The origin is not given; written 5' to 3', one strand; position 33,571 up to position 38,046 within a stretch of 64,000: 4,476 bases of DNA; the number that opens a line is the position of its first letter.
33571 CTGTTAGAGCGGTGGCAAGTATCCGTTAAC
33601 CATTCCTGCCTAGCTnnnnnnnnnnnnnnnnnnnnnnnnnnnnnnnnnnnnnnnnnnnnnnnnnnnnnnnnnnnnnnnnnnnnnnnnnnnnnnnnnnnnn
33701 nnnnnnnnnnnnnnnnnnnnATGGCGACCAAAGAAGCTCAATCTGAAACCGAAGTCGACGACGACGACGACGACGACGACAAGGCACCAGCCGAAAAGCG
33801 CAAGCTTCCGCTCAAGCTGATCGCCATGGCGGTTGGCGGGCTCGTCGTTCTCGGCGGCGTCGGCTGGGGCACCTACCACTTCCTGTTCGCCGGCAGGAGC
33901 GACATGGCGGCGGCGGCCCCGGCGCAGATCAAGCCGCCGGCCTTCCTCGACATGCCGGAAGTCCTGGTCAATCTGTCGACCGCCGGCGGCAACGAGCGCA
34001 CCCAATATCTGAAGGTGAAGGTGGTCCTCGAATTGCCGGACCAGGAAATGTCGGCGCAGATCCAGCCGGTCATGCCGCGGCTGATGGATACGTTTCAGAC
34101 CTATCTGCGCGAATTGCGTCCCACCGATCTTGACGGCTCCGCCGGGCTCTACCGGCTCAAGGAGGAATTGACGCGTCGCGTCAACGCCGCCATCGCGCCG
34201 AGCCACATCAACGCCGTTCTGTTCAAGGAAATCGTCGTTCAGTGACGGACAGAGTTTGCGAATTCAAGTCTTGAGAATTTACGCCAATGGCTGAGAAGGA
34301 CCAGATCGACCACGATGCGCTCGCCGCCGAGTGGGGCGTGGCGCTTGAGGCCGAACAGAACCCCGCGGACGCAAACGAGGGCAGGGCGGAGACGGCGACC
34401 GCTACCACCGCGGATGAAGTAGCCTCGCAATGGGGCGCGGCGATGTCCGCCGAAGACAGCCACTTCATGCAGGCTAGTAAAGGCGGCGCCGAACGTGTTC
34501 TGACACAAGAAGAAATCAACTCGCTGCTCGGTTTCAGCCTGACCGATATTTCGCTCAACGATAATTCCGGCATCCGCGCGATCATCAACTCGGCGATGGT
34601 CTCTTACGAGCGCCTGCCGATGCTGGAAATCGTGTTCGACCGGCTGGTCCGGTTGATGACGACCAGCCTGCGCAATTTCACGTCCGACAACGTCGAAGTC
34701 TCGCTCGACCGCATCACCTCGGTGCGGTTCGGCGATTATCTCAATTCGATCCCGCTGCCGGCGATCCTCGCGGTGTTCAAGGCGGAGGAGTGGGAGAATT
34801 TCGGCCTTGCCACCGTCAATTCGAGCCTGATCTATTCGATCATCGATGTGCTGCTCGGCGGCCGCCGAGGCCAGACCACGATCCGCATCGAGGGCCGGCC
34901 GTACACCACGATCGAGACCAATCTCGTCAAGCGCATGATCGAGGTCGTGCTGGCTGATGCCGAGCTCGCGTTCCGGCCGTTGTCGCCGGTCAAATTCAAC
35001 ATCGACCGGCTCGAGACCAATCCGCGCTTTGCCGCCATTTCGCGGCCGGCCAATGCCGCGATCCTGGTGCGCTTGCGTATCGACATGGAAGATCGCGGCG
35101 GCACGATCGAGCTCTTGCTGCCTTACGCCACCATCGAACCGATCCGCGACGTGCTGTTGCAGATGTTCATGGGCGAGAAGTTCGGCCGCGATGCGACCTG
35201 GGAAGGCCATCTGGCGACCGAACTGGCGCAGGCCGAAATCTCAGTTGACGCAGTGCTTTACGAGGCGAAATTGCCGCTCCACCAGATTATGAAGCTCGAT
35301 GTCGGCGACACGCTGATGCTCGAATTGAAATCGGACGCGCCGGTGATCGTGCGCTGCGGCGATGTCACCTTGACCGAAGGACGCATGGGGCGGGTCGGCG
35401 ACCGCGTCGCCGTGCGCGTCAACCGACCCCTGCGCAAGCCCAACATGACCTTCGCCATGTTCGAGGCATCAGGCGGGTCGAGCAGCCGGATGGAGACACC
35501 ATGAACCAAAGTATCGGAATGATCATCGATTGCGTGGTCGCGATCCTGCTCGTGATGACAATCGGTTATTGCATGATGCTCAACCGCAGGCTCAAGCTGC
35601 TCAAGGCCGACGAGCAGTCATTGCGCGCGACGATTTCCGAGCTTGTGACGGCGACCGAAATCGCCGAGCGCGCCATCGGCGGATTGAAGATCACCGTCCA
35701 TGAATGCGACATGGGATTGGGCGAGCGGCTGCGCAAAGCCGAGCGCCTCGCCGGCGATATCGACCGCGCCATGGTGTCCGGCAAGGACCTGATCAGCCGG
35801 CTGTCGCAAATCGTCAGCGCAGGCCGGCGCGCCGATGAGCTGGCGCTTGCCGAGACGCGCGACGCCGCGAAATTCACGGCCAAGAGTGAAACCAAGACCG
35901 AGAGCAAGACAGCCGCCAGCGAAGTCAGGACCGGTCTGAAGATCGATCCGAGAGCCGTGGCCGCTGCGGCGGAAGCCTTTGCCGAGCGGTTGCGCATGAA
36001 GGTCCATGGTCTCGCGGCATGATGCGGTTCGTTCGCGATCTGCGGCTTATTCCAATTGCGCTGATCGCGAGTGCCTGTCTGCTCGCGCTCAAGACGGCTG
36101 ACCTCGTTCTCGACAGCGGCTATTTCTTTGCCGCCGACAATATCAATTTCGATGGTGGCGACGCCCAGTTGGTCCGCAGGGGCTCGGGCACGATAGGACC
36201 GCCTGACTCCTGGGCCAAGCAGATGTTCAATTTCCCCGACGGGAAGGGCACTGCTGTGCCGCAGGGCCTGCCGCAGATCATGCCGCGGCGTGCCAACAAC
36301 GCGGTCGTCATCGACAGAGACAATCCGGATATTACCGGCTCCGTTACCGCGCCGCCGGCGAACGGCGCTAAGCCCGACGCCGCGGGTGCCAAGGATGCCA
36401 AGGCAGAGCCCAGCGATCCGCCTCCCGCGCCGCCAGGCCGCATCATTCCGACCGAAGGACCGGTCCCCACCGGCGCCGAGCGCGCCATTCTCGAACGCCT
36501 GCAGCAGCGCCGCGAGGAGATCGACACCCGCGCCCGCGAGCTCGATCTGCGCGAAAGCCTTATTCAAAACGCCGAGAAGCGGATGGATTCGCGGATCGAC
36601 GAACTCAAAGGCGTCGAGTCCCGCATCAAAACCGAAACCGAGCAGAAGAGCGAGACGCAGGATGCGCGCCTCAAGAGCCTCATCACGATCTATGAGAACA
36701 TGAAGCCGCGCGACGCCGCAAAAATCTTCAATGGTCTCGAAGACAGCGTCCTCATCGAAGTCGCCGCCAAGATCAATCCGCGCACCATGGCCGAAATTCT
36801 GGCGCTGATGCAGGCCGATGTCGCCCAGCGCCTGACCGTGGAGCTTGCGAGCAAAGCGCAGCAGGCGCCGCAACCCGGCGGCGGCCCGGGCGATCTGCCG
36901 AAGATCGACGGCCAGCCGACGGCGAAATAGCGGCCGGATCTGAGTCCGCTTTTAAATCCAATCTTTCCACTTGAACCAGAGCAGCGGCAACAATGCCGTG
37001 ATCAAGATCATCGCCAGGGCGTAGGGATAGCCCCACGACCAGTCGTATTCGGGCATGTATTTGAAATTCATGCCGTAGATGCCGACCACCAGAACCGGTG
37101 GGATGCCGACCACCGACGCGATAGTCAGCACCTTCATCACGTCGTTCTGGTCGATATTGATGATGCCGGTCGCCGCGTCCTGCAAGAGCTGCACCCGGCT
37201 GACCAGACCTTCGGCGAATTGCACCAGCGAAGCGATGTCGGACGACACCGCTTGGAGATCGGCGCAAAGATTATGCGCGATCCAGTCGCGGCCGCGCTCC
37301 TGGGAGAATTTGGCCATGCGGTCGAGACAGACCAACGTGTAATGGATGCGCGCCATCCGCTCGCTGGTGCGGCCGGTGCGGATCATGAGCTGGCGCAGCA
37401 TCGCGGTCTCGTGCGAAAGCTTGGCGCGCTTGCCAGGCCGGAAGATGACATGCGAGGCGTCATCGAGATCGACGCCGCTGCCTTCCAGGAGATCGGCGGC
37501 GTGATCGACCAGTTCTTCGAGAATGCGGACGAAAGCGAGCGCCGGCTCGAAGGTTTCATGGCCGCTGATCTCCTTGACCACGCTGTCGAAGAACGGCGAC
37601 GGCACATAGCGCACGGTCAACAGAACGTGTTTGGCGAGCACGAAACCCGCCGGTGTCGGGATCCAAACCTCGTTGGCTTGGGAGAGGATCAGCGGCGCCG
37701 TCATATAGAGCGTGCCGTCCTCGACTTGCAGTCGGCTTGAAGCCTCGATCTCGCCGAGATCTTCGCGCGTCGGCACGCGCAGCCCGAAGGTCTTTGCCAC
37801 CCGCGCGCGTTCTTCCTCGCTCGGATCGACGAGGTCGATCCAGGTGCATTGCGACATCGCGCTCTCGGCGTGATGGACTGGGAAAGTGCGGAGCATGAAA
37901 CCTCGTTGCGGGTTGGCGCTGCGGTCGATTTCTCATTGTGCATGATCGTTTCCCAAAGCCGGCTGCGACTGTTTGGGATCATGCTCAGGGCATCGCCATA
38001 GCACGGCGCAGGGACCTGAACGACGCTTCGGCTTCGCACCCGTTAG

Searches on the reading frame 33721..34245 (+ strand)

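Call 28: search_protein_families(library=pfam, proteins=[window:33721-34245:+], max_evalue=0.01)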
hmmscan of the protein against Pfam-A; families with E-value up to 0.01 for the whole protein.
window:33721-34245:+ (174 aa): 1 family
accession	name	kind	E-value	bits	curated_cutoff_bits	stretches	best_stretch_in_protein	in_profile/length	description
PF03748.19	FliL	-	1.1e-20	74.5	24.6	1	75-174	1-103/103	Flagellar basal body-associated protein FliL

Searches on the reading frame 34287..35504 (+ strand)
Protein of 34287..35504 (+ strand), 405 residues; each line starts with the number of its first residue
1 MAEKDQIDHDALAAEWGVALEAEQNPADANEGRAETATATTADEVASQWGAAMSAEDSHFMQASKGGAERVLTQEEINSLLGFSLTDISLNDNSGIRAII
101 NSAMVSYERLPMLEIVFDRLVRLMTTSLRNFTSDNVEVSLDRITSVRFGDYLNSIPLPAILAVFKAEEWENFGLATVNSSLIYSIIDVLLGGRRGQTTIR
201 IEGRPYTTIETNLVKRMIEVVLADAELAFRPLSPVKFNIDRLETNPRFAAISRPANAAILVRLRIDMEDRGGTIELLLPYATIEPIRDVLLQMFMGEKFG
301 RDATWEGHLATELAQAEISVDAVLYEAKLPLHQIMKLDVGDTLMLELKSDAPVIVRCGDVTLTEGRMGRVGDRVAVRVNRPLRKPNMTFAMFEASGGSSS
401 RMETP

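Call 7: search_protein_families(library=ncbifam, proteins=[window:34287-35504:+], max_evalue=0.001)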
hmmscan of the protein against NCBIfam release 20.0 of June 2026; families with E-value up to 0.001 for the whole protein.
window:34287-35504:+ (405 aa): 3 families
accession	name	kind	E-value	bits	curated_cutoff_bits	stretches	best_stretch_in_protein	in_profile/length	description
TIGR01397.1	fliM_switch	equivalog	1.2e-89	300.7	219.6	1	70-381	1-318/320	flagellar motor switch protein FliM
TIGR02551.1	SpaO_YscQ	equivalog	5e-10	39.8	100.8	1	311-379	230-298/300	type III secretion system cytoplasmic ring protein SctQ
NF005194.1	PRK06666.1-5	equivalog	1.3e-08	34.5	206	1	182-353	127-297/327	flagellar motor switch protein FliM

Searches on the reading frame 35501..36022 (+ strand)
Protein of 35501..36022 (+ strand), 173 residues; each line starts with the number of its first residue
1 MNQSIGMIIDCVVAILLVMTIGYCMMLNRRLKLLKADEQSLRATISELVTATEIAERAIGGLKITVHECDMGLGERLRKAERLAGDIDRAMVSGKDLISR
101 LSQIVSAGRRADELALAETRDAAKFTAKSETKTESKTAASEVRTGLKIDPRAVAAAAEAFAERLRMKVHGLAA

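Call 7: search_protein_families(library=ncbifam, proteins=[window:35501-36022:+], max_evalue=0.001)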
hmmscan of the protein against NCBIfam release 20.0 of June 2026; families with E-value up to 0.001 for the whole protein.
window:35501-36022:+ (173 aa): 0 families

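Call 28: search_protein_families(library=pfam, proteins=[window:35501-36022:+], max_evalue=0.01)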
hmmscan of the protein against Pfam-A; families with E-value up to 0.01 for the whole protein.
window:35501-36022:+ (173 aa): 1 family
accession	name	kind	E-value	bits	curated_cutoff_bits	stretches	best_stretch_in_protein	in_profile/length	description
PF20072.4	DUF6468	-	2.5e-23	82.4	26.9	1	34-109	1-76/76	Domain of unknown function (DUF6468)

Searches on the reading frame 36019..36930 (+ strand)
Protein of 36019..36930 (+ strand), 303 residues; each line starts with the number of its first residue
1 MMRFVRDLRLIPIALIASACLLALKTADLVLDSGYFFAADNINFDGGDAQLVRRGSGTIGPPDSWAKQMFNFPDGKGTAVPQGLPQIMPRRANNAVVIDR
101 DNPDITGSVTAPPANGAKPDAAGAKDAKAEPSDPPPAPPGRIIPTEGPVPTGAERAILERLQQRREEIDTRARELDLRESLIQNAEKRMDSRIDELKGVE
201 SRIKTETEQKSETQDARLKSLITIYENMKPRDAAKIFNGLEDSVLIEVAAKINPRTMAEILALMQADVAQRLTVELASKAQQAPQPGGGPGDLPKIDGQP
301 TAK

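Call 7: search_protein_families(library=ncbifam, proteins=[window:36019-36930:+], max_evalue=0.001)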
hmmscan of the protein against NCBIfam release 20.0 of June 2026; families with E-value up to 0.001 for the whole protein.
window:36019-36930:+ (303 aa): 2 families
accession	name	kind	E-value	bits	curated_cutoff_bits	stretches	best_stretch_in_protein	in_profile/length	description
NF047368.1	collar_FlbB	equivalog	1.3e-08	34.9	110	1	159-251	60-158/193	periplasmic-type flagellar collar protein FlbB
NF009345.0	PRK12705.1-2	equivalog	0.00034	19.3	904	1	159-275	85-201/509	hypothetical protein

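Call 28: search_protein_families(library=pfam, proteins=[window:36019-36930:+], max_evalue=0.01)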
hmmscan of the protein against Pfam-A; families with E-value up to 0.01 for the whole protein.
window:36019-36930:+ (303 aa): 1 family
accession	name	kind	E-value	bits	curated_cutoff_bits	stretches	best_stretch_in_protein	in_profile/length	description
PF03448.22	MgtE_N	-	4.3e-05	24.4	25.9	1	222-282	19-79/102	MgtE intracellular N domain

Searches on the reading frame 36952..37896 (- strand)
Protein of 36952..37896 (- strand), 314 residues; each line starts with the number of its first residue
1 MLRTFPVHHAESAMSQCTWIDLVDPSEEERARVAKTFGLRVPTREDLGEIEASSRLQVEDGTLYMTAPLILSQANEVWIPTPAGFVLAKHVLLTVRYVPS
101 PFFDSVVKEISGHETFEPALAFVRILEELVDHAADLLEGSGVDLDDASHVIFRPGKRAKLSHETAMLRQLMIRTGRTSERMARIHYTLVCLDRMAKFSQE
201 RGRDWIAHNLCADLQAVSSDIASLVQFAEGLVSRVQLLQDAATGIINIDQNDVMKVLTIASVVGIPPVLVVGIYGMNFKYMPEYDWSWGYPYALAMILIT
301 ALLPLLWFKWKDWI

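Call 7: search_protein_families(library=ncbifam, proteins=[window:36952-37896:-], max_evalue=0.001)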
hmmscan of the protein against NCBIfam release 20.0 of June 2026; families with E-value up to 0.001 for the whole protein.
window:36952-37896:- (314 aa): 2 families
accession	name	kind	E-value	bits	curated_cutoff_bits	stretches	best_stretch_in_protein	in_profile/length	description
TIGR00383.1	corA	equivalog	1.1e-48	166.3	200.75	1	11-314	23-320/320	magnesium/cobalt transporter CorA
NF007092.0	PRK09546.1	equivalog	2.3e-06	27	292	1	90-314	114-327/327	zinc transporter ZntB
